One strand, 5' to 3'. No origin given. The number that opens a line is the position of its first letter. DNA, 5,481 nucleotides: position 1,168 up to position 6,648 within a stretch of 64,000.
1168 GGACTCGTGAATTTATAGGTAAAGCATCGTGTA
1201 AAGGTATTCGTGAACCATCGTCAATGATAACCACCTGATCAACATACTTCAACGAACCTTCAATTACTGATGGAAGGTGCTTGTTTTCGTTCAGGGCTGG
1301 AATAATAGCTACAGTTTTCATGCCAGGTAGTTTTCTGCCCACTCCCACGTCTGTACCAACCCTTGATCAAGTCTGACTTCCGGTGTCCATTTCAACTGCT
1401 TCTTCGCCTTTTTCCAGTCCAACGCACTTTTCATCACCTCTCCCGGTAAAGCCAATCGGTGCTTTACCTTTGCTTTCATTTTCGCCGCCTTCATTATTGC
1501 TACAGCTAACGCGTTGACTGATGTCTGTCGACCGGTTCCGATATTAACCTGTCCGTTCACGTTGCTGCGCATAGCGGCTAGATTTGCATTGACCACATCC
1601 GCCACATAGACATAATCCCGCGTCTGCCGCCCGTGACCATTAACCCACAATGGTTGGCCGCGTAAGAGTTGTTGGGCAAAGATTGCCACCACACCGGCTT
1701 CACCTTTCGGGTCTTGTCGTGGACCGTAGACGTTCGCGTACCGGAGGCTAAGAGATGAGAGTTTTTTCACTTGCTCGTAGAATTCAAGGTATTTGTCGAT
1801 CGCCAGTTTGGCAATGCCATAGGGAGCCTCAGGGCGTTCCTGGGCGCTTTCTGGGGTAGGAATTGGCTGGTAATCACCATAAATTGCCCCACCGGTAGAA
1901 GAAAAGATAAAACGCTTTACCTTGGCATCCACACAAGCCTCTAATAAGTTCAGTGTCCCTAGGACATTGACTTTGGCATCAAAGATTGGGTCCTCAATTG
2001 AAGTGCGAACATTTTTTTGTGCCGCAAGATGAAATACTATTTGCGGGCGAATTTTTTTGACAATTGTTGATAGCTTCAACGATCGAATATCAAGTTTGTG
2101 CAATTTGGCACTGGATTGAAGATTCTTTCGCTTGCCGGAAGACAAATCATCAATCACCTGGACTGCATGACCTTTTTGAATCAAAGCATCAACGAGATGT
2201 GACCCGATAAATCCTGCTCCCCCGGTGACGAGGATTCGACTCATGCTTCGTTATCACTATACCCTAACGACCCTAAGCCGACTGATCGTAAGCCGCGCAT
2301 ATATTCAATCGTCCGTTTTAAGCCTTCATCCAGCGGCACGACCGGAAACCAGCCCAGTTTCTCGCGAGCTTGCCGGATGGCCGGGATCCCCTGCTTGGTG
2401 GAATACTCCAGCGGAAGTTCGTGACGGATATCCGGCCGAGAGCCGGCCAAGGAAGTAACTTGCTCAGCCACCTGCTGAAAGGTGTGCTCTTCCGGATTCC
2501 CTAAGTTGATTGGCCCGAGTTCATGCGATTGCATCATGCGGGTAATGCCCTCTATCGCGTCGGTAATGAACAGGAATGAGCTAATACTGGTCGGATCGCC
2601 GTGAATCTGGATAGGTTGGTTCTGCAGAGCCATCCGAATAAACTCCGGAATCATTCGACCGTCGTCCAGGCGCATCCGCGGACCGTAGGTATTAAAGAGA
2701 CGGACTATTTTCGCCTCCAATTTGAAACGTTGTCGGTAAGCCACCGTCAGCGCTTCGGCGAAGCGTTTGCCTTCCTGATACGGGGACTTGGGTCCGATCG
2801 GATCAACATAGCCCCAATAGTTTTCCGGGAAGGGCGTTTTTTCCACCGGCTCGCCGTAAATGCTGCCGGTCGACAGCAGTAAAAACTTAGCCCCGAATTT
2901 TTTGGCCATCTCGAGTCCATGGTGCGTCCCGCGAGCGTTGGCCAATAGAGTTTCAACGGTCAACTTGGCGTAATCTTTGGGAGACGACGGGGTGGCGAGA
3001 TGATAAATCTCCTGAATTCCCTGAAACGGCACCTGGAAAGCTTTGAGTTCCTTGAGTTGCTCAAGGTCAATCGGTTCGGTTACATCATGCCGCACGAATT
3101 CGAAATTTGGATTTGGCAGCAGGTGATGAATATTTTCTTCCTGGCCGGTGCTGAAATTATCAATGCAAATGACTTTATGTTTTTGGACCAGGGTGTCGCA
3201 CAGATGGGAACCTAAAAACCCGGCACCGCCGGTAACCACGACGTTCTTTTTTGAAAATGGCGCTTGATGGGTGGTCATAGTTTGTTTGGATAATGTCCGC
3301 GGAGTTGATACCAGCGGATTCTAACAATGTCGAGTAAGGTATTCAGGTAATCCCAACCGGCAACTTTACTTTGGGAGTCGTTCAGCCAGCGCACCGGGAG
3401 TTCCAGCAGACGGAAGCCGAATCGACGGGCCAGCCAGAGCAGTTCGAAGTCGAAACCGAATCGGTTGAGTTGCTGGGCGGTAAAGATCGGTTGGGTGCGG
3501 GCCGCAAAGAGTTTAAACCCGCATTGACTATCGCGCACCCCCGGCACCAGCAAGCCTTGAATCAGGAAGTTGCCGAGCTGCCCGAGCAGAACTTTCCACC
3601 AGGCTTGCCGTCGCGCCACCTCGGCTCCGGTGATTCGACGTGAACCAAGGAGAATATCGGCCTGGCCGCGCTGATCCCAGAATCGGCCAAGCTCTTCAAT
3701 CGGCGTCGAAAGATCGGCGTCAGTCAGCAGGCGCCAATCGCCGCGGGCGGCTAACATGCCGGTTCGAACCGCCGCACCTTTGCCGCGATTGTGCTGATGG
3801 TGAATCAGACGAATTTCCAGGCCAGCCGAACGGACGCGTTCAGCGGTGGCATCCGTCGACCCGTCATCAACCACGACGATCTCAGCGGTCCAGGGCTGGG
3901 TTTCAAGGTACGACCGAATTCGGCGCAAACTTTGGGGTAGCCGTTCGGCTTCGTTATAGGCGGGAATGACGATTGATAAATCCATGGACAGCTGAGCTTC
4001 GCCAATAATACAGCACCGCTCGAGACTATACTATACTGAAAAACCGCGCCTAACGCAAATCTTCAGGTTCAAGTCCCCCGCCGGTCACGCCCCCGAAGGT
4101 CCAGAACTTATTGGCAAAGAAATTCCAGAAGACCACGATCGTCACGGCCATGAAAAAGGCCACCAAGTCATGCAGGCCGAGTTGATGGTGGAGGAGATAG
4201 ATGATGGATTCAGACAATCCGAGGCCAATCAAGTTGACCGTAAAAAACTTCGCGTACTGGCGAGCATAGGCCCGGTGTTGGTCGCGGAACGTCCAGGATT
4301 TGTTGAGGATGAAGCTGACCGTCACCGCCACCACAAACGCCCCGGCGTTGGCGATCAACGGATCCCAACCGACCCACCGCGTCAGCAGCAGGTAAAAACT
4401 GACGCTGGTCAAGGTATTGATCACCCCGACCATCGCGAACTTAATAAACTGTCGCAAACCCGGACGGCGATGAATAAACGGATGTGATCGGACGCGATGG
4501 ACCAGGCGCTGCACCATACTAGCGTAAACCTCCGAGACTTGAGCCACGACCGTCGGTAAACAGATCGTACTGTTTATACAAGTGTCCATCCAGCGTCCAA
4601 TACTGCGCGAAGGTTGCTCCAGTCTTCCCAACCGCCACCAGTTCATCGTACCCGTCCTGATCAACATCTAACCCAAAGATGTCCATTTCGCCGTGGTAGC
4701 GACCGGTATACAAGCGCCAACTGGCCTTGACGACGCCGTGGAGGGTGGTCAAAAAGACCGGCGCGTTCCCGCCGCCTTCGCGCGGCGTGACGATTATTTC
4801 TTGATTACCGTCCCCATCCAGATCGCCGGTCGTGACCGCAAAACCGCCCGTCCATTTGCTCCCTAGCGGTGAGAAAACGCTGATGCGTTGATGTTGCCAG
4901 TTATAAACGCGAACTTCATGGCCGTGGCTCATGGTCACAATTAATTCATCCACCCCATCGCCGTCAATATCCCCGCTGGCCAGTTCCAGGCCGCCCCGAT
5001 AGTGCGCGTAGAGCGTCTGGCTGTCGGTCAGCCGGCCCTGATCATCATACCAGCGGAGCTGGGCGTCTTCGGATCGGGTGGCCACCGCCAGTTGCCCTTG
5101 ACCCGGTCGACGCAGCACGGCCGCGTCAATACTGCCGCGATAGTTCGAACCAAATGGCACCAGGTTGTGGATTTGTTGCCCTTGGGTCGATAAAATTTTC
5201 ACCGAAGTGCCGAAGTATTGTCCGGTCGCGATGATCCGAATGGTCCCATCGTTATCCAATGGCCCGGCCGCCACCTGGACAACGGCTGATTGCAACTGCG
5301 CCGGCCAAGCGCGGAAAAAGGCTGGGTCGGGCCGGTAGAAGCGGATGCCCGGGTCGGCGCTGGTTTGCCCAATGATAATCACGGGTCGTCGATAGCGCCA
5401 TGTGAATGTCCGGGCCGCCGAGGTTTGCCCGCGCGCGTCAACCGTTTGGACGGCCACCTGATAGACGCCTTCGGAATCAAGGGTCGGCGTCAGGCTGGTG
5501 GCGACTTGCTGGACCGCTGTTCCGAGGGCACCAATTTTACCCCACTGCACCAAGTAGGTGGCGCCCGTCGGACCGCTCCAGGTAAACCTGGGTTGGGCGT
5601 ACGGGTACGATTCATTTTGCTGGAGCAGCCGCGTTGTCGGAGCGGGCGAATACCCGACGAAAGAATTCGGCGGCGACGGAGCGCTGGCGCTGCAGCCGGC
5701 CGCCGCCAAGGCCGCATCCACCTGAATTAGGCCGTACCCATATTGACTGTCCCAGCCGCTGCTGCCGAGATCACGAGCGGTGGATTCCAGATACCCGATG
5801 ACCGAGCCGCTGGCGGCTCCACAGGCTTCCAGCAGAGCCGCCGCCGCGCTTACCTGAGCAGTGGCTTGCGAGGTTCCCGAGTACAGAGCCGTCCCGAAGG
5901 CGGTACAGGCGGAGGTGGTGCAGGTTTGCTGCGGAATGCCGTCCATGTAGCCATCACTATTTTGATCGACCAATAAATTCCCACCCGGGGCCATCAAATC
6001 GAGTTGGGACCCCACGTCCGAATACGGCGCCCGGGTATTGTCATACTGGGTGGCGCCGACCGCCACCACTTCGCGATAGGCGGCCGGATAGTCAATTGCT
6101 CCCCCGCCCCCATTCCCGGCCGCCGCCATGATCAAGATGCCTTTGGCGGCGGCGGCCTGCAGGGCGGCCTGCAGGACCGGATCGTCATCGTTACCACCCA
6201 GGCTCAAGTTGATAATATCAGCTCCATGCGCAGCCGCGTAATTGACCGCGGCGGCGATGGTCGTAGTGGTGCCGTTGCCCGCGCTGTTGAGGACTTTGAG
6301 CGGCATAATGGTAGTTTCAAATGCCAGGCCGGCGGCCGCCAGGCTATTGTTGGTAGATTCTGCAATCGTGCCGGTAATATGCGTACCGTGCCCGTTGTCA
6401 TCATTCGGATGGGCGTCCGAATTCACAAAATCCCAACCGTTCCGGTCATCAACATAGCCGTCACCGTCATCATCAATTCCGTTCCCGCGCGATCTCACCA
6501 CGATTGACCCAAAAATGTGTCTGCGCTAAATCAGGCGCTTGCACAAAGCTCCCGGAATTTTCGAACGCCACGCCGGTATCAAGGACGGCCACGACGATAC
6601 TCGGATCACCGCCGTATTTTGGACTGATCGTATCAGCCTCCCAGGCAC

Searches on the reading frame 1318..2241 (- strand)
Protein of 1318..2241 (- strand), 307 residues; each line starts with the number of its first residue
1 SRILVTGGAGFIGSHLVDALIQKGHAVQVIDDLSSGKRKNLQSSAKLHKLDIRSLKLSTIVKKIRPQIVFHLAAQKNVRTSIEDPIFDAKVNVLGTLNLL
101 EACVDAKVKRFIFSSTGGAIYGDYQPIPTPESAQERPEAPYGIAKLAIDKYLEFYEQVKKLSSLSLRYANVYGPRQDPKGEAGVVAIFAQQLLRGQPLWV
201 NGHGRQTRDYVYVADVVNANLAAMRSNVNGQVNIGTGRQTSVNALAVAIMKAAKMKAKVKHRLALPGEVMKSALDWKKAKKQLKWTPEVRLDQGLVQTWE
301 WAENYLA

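Call 49: search_protein_families(library=pfam, proteins=[window:1318-2241:-], max_evalue=0.00001)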
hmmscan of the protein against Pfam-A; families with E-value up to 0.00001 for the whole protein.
window:1318-2241:- (307 aa): 8 families
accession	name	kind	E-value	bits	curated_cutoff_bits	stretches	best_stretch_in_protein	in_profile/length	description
PF01370.27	Epimerase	-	4.9e-62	209.9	20.9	1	3-235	1-240/240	NAD dependent epimerase/dehydratase family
PF16363.11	GDP_Man_Dehyd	-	1.2e-59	202.9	27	1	4-296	1-330/332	GDP-mannose 4,6 dehydratase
PF01073.25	3Beta_HSD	-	9.5e-24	84.3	22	1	4-225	1-230/280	3-beta hydroxysteroid dehydrogenase/isomerase family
PF02719.21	Polysacc_synt_2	-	6.9e-22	78.4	20.2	1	3-258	1-252/293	Polysaccharide biosynthesis protein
PF04321.23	RmlD_sub_bind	-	8.9e-16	58.2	27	1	2-257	2-235/287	RmlD substrate binding domain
PF07993.18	NAD_binding_4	-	3.9e-10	39.8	20.1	0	50-159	75-181/258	Male sterility protein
PF13460.12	NAD_binding_10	-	6.8e-09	36.3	27.2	1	7-153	1-132/184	NAD(P)H-binding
PF05368.20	NmrA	-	3.5e-07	30.5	27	1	1-117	3-108/298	NmrA-like family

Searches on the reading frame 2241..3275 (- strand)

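Call 49: search_protein_families(library=pfam, proteins=[window:2241-3275:-], max_evalue=0.00001)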
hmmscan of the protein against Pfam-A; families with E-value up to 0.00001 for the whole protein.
window:2241-3275:- (344 aa): 5 families
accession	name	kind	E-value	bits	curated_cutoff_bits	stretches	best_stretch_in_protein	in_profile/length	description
PF01370.27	Epimerase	-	2e-44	152.2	20.9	1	12-254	1-231/240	NAD dependent epimerase/dehydratase family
PF16363.11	GDP_Man_Dehyd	-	5.7e-44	151.3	27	1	14-321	2-331/332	GDP-mannose 4,6 dehydratase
PF01073.25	3Beta_HSD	-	4.1e-09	36.3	22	1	13-200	1-185/280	3-beta hydroxysteroid dehydrogenase/isomerase family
PF02719.21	Polysacc_synt_2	-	3e-08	33.7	20.2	0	12-136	1-128/293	Polysaccharide biosynthesis protein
PF07993.18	NAD_binding_4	-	1.5e-07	31.3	20.1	0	107-198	106-209/258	Male sterility protein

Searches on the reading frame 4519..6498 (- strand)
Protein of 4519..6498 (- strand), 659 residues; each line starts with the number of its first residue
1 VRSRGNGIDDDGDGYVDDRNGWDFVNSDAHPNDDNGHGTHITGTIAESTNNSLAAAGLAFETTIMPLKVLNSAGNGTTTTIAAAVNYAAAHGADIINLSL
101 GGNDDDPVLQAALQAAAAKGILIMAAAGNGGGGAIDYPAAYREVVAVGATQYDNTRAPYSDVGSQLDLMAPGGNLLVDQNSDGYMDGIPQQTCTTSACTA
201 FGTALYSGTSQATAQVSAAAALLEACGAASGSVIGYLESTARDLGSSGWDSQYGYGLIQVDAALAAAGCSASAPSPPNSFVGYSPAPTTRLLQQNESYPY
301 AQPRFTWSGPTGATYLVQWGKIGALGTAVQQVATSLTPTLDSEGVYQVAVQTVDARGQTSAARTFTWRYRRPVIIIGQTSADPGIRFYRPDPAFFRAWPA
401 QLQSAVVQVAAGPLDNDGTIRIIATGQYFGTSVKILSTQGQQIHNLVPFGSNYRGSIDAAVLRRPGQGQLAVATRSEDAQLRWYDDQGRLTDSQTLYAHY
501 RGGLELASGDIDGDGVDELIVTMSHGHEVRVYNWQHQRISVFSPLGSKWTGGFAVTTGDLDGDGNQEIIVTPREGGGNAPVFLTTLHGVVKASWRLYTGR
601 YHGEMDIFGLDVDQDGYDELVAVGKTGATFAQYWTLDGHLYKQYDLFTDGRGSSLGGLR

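Call 48: search_protein_families(library=pfam, proteins=[window:4519-6498:-], max_evalue=0.00001)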
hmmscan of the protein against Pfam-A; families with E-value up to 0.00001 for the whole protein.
window:4519-6498:- (659 aa): 3 families
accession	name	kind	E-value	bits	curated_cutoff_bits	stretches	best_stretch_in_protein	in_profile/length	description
PF00082.27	Peptidase_S8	-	4.1e-46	158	21.8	1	8-256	27-288/288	Subtilase family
PF13517.12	FG-GAP_3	-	3.1e-10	40.9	26.9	1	510-570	1-61/61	FG-GAP-like repeat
PF01839.29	FG-GAP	-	5.3e-06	26.6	22.1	0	552-575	2-26/37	FG-GAP repeat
